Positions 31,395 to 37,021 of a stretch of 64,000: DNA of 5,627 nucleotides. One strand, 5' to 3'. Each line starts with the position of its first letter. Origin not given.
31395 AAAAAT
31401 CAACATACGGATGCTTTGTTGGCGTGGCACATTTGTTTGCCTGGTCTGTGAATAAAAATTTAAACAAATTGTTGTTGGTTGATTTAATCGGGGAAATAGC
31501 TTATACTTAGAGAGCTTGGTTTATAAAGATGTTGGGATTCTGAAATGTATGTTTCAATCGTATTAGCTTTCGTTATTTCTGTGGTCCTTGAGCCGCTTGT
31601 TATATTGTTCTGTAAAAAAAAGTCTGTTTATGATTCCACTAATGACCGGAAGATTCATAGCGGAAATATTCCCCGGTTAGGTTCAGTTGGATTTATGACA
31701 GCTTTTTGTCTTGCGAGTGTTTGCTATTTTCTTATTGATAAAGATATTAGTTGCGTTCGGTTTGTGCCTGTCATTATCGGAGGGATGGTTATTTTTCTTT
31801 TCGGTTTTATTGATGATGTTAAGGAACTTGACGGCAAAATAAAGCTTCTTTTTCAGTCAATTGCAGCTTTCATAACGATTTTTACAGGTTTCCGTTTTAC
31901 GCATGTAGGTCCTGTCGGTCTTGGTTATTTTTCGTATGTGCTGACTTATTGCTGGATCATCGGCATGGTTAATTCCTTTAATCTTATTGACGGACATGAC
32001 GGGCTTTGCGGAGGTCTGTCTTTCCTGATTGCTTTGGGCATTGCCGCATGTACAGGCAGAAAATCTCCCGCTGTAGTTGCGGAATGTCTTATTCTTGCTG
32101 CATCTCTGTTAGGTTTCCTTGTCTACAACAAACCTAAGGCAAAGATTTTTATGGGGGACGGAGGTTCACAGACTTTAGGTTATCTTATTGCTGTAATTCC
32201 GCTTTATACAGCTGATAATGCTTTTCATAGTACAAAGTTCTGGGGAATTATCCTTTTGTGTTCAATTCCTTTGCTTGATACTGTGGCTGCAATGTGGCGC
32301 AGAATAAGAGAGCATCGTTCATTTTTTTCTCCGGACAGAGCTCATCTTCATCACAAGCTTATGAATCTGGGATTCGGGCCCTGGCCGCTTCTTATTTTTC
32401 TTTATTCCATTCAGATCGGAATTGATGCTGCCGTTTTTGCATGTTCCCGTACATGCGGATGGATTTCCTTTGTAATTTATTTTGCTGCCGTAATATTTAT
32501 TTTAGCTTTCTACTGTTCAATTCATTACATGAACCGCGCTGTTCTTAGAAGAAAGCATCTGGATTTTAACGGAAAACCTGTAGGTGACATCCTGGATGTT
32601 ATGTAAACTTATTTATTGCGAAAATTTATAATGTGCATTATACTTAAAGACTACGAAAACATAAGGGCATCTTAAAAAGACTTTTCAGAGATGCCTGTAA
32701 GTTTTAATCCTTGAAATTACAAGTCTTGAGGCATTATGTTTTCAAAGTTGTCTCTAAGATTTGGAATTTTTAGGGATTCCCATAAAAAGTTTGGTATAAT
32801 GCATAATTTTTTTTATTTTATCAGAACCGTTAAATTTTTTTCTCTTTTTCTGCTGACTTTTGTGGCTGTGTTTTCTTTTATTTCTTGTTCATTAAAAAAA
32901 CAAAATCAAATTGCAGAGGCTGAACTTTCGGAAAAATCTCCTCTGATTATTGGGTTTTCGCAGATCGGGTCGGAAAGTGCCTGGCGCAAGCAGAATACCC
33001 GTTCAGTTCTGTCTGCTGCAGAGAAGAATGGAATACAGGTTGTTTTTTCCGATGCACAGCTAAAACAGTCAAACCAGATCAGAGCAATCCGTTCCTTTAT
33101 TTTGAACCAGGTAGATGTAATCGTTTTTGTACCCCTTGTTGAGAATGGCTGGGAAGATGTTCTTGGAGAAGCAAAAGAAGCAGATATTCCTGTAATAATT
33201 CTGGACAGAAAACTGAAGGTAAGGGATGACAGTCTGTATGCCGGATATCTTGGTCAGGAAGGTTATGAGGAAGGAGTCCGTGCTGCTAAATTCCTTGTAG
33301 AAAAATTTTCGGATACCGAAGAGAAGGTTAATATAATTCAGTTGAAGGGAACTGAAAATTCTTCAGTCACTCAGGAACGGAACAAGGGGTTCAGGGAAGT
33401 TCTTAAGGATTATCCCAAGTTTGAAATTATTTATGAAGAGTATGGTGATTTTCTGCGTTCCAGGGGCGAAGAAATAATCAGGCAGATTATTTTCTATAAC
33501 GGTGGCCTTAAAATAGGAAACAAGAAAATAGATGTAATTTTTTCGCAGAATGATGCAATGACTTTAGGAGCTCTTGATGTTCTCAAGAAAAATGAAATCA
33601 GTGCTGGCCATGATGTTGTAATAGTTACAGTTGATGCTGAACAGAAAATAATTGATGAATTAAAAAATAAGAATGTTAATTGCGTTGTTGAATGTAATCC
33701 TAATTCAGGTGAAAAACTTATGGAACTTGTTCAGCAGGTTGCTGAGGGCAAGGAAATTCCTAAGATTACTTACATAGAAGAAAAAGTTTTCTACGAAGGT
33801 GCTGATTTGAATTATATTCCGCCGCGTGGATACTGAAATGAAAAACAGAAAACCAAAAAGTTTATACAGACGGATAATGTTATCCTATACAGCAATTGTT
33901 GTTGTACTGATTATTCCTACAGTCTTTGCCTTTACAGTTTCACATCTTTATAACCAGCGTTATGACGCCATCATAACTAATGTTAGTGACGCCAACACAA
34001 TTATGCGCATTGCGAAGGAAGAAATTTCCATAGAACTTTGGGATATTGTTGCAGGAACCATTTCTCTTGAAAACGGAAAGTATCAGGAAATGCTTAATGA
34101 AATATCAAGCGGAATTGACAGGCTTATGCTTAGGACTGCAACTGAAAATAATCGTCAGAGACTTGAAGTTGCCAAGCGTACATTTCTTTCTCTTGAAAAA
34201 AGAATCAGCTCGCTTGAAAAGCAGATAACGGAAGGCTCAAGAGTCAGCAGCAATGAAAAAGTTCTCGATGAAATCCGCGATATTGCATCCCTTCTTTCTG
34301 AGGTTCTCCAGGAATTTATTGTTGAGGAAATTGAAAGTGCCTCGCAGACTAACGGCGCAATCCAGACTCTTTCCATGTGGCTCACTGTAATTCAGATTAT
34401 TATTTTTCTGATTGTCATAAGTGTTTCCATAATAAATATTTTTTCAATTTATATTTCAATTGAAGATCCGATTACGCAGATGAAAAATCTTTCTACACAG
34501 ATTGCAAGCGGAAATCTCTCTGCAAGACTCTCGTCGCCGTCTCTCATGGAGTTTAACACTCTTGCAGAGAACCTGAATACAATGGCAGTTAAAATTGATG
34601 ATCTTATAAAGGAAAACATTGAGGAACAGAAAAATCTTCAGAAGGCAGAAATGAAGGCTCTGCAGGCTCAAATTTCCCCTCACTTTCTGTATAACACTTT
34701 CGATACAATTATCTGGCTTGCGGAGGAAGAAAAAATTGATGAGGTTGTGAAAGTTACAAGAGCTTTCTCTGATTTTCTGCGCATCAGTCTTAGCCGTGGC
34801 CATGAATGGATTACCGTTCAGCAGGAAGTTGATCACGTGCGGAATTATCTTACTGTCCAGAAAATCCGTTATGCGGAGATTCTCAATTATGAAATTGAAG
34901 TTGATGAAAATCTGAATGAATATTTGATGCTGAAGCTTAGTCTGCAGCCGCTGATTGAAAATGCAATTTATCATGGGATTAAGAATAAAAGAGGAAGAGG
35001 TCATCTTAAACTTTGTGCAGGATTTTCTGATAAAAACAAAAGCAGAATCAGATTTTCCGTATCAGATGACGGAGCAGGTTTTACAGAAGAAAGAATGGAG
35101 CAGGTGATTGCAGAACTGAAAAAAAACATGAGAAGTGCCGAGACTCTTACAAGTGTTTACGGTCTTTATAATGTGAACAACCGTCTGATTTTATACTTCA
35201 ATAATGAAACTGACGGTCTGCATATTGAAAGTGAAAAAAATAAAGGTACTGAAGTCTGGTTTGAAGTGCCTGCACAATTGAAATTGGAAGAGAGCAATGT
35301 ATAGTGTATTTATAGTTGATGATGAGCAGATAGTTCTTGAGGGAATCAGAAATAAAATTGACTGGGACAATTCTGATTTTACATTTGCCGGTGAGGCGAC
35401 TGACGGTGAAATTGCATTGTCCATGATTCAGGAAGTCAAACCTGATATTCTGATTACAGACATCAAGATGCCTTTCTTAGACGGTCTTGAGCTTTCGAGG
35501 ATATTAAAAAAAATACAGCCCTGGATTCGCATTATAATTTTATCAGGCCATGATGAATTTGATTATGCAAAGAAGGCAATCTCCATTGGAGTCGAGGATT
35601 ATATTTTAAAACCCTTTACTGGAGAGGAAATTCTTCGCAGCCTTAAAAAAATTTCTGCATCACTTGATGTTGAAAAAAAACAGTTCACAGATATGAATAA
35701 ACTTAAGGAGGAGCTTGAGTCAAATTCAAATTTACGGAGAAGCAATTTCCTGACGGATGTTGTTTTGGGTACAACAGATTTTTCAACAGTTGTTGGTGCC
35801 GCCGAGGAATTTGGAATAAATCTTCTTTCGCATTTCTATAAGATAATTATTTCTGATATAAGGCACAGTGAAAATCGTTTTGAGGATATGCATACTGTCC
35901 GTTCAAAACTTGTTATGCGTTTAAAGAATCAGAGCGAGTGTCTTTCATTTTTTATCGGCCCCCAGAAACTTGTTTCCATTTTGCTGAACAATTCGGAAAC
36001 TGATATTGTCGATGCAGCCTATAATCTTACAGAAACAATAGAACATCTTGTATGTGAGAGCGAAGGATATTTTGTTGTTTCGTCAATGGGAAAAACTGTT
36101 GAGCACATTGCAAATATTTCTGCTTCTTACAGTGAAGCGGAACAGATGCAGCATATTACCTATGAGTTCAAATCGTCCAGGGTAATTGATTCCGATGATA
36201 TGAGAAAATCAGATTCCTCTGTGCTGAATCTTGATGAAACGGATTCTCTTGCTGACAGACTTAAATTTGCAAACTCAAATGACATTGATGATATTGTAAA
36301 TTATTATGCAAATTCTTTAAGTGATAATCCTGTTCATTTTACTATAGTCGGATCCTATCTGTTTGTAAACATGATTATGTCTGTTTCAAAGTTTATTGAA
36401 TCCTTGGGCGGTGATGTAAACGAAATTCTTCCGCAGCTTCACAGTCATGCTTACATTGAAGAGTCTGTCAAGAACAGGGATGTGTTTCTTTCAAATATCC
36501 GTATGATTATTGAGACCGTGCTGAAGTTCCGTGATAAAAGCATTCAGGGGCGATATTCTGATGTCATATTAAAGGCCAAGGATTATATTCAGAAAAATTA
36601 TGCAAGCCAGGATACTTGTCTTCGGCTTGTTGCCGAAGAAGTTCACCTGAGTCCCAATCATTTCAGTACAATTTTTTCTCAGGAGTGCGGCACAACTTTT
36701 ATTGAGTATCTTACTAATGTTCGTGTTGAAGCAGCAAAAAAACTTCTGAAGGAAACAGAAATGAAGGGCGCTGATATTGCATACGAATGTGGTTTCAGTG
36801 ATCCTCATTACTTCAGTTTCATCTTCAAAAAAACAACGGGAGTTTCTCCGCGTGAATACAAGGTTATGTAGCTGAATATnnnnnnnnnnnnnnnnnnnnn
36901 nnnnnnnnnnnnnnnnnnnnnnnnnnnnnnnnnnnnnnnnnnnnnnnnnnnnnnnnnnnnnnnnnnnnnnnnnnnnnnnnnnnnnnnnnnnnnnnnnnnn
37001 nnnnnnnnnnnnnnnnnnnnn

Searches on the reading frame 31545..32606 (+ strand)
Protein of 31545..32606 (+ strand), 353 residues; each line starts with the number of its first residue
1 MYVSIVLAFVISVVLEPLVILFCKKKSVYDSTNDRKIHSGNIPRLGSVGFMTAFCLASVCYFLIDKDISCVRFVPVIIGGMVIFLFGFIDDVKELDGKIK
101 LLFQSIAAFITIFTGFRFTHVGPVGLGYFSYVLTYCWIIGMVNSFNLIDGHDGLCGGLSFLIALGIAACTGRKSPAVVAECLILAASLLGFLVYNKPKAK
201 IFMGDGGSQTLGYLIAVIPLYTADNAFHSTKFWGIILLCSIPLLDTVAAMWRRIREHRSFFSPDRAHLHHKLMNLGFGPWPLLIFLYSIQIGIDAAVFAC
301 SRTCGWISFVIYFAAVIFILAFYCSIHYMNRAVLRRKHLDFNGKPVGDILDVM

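Call 12: search_protein_families(library=ncbifam, proteins=[window:31545-32606:+])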
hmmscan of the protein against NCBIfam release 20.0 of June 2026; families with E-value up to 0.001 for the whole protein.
window:31545-32606:+ (353 aa): 3 families
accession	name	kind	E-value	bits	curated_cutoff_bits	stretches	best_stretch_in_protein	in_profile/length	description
TIGR02380.1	ECA_wecA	exception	1.1e-37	129.9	326.05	1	8-326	7-339/346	UDP-N-acetylglucosamine--undecaprenyl-phosphate N-acetylglucosaminephosphotransferase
NF053644.1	MraY_archaea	equivalog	8e-22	78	450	1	93-271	146-317/340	pseudomurein biosynthesis MraY family phospho-N-acetylmuramoyl-pentapeptide-transferase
TIGR00445.1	mraY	equivalog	5e-17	62.3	192.05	1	13-290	2-307/321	phospho-N-acetylmuramoyl-pentapeptide-transferase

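Call 59: find_encoding_contigs(protein=window:31545-32606:+, flank=3000, max_places=6)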
Protein window:31545-32606:+ (353 aa): no gene with exactly this product is on record in the collection.

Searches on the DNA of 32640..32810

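Call 53: search_rna_families(source=window, start=32640, end=32810, threshold=evalue, max_evalue=10, show_alignments=2)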
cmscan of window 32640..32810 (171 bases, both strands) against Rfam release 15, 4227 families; matches with E-value up to 10: 20.
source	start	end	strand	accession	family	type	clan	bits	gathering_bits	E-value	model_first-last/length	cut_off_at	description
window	32700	32781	+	RF00697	mir-186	Gene; miRNA;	-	17.4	70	0.55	1-82/82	no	mir-186 microRNA precursor family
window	32681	32778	+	RF00652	MIR478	Gene; miRNA;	-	17.4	50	1.5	1-91/91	no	MIR478 microRNA precursor family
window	32708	32774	+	RF04197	mir-9457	Gene; miRNA;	-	16.5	90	0.82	1-68/68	no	mir-9457 microRNA precursor family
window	32704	32778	+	RF03882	mir-4889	Gene; miRNA;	-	15.9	90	1.3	1-84/84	no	mir-4889 microRNA precursor family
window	32656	32705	-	RF04205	MIR2606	Gene; miRNA;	-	15.6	139.7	6.6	1-165/165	no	MIR2606 microRNA precursor family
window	32726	32787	+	RF01635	ceN45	Gene; snRNA; snoRNA; HACA-box;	-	15.1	60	1.1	1-128/128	no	Caenorhabditis snoRNA ceN45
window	32701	32779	+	RF00841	mir-384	Gene; miRNA;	-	15.1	72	4.9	1-88/88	no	mir-384 microRNA precursor family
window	32700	32788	+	RF00199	SL2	Gene;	CL00020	14.8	41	5.4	1-110/110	no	SL2 RNA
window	32669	32754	+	RF02693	psm_mec_RNA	Gene; sRNA;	-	14.8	85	9.4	1-143/143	no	psm_mec locus RNA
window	32765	32788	+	RF03904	MIR7991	Gene; miRNA;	-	14.7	58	1.7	11-35/47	no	MIR7991 microRNA precursor family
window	32695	32790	+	RF04211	MIR5185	Gene; miRNA;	-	13.7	101.7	3.4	1-111/111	no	MIR5185 microRNA precursor family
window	32699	32793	+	RF01045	mir-544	Gene; miRNA;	-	13.7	66.5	6.2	1-84/84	no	mir-544 microRNA precursor family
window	32708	32776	+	RF03743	MIR7696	Gene; miRNA;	-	13.6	83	5.8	1-88/88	no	MIR7696 microRNA precursor family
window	32704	32780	+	RF00833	mir-70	Gene; miRNA;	-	13.5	90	6.7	1-79/79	no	mir-70 microRNA precursor family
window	32701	32742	+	RF01345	CRISPR-DR35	Gene; CRISPR;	-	12.7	35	8.2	1-36/36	no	CRISPR RNA direct repeat element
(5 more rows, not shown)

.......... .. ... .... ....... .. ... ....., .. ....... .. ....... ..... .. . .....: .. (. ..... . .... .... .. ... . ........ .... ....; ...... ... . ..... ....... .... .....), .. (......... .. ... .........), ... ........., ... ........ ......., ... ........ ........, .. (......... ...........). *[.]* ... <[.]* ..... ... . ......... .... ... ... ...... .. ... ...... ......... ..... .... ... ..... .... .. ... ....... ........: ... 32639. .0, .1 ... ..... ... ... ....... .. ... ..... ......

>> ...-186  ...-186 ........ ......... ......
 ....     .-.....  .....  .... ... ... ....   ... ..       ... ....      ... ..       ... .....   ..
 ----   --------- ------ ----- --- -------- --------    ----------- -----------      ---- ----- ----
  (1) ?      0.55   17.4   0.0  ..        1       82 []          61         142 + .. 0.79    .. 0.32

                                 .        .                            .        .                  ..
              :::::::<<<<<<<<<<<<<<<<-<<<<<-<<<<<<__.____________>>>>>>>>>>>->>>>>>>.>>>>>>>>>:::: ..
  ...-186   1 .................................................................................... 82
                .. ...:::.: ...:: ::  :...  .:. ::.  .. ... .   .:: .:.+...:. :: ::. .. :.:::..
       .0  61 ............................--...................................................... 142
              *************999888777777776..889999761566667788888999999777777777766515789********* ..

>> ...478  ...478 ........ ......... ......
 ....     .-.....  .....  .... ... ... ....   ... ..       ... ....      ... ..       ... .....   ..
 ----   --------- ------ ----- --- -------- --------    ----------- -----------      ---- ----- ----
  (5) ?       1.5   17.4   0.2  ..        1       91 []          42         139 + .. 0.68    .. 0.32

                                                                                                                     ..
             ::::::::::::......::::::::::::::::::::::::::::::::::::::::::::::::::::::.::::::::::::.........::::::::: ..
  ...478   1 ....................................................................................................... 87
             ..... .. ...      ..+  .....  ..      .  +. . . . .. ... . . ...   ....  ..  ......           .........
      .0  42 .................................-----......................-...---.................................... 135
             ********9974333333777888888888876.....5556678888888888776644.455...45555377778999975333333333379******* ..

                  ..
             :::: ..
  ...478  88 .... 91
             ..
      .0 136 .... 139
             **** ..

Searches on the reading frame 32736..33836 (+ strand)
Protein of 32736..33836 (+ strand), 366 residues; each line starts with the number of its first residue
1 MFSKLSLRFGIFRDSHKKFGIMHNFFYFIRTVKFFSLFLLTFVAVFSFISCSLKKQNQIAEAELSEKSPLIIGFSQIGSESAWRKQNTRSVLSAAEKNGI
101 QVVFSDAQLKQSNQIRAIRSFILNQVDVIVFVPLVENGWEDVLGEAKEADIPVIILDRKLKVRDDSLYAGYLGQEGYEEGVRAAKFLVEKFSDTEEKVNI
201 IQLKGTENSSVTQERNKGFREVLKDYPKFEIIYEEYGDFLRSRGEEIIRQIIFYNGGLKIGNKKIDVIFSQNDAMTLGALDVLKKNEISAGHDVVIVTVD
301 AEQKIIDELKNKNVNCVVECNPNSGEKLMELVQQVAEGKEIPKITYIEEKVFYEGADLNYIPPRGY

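Call 12: search_protein_families(library=ncbifam, proteins=[window:32736-33836:+])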
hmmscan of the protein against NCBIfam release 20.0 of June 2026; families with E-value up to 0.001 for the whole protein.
window:32736-33836:+ (366 aa): 18 families
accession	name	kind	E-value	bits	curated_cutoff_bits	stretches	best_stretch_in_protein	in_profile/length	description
NF041827.1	YtfQ_transport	equivalog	5.6e-71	239.1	510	1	63-354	19-305/320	galactofuranose ABC transporter, galactofuranose-binding protein YtfQ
NF007936.0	PRK10653.1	equivalog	2.1e-21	76.5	337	1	94-351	51-292/295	ribose ABC transporter substrate-binding protein RbsB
TIGR02417.1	fruct_sucro_rep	subfamily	2.2e-13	50.2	389.55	1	94-352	85-324/327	D-fructose-responsive transcription factor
TIGR02634.1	xylF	equivalog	1.9e-12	47.4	389.55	1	82-304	12-222/302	D-xylose ABC transporter substrate-binding protein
NF007254.0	PRK09701.1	equivalog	1.2e-11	44.3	335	1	88-343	43-295/311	D-allose transporter substrate-binding protein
NF008452.0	PRK11303.1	equivalog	1.9e-11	43.8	385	1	94-351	86-325/332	catabolite repressor/activator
NF040907.2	ChvE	equivalog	7.6e-11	41.8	460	1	88-226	17-155/324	multiple monosaccharide ABC transporter substrate-binding protein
NF007680.0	PRK10355.1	equivalog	3.1e-10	39.8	504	1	84-307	39-252/331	D-xylose ABC transporter substrate-binding protein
NF011924.1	PRK15395.1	equivalog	3.4e-10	39.5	420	1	263-345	225-305/329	galactose/glucose ABC transporter substrate-binding protein MglB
NF007075.0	PRK09526.1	subfamily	3e-09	36.3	340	1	86-300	80-276/358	LacI family DNA-binding transcriptional regulator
TIGR02955.1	TMAO_TorT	equivalog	6.4e-09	35.5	310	1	105-251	37-178/295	TMAO reductase system periplasmic protein TorT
NF008185.0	PRK10936.1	equivalog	1.4e-08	34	200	1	93-315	71-277/346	TMAO reductase system periplasmic protein TorT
NF051853.1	TransRegUriRCory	equivalog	8.1e-08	31.7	550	1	91-314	80-280/327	transcriptional regulator UriR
NF047341.1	lactose_RbsR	equivalog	1.5e-06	27.8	382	1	94-300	87-272/331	ribose utilization transcriptional repressor RbsR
NF007979.0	PRK10703.1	equivalog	3.9e-05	22.9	501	1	72-301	62-276/341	HTH-type transcriptional repressor PurR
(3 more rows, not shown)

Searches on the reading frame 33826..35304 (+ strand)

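Call 69: search_protein_families(library=pfam, max_evalue=0.000001, proteins=[window:33826-35304:+])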
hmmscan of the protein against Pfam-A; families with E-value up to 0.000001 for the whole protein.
window:33826-35304:+ (492 aa): 2 families
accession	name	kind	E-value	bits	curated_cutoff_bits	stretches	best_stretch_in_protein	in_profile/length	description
PF06580.19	His_kinase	-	1.9e-25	89.3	25.2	1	274-351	1-79/81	Histidine kinase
PF02518.31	HATPase_c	-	4.4e-11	43.6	26.4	1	372-484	9-110/111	Histidine kinase-, DNA gyrase B-, and HSP90-like ATPase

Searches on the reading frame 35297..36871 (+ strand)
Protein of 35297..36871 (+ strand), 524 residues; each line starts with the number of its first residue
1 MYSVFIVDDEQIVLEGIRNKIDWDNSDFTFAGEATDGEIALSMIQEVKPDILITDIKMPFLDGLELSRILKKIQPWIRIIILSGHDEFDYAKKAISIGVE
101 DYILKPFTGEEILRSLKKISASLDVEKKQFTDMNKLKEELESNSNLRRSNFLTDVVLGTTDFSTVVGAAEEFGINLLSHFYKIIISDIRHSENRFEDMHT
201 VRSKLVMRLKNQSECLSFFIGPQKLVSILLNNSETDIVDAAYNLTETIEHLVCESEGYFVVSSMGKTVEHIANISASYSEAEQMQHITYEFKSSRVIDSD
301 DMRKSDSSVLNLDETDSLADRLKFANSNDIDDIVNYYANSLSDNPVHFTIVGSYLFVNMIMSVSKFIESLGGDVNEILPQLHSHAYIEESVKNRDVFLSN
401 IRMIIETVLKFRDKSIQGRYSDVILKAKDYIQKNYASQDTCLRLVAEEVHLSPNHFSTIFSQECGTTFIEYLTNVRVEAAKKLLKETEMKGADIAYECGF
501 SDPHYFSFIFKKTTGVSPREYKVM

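Call 12: search_protein_families(library=ncbifam, proteins=[window:35297-36871:+])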
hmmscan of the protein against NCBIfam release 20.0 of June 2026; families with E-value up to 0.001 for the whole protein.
window:35297-36871:+ (524 aa): 119 families (the best 25 are shown)
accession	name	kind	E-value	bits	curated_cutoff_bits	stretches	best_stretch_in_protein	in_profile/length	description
NF007860.0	PRK10572.1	equivalog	9.8e-22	77.1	208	1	409-522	170-282/292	arabinose operon transcriptional regulator AraC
NF052445.1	RespRegMctR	equivalog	3.2e-21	75.7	300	1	3-122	3-121/205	two-component system response regulator MctR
NF006900.1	PRK09390.1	equivalog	2.3e-19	69.7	255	1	3-160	6-159/203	response regulator FixJ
NF047788.1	TransRegPocR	equivalog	1e-18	67.7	500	1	412-522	179-288/296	transcriptional regulator PocR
TIGR02875.1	spore_0_A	equivalog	7.3e-18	64.7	200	1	4-136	5-140/262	sporulation transcription factor Spo0A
NF008677.0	PRK11697.1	equivalog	1.1e-17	64.1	246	1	1-131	1-127/238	two-component system response regulator BtsR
NF007018.1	PRK09483.1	equivalog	2.9e-17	63.1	280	1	1-121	1-120/217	UvrY/SirA/GacA family response regulator transcription factor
NF007935.0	PRK10651.1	equivalog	3e-17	62.5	250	1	3-132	8-136/216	two-component system response regulator NarL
NF049932.1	TranspRegBtr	equivalog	3e-17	62.3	900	1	420-521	162-262/531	bacillibactin transport transcriptional regulator Btr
NF047455.1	TF_Staph_AryK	equivalog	4e-17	61.7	850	1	412-522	146-256/759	transcriptional regulator AryK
NF011896.0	PRK15369.1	equivalog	1.1e-16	61.1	242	1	2-144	4-140/211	two component system response regulator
NF051870.1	NAssimRespRegNtrX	equivalog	5.1e-16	58.6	600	1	3-145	3-146/452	nitrogen assimilation response regulator NtrX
NF041367.1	CheY_Halo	equivalog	6.6e-16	58.7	200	1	4-119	1-113/114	chemotaxis protein CheY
NF010028.0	PRK13503.1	equivalog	2.2e-15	56.8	288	1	424-521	173-269/278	HTH-type transcriptional activator RhaS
NF001965.0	PRK00742.1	subfamily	2.5e-15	56.5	293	1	3-130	5-130/357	chemotaxis-specific protein-glutamate methyltransferase CheB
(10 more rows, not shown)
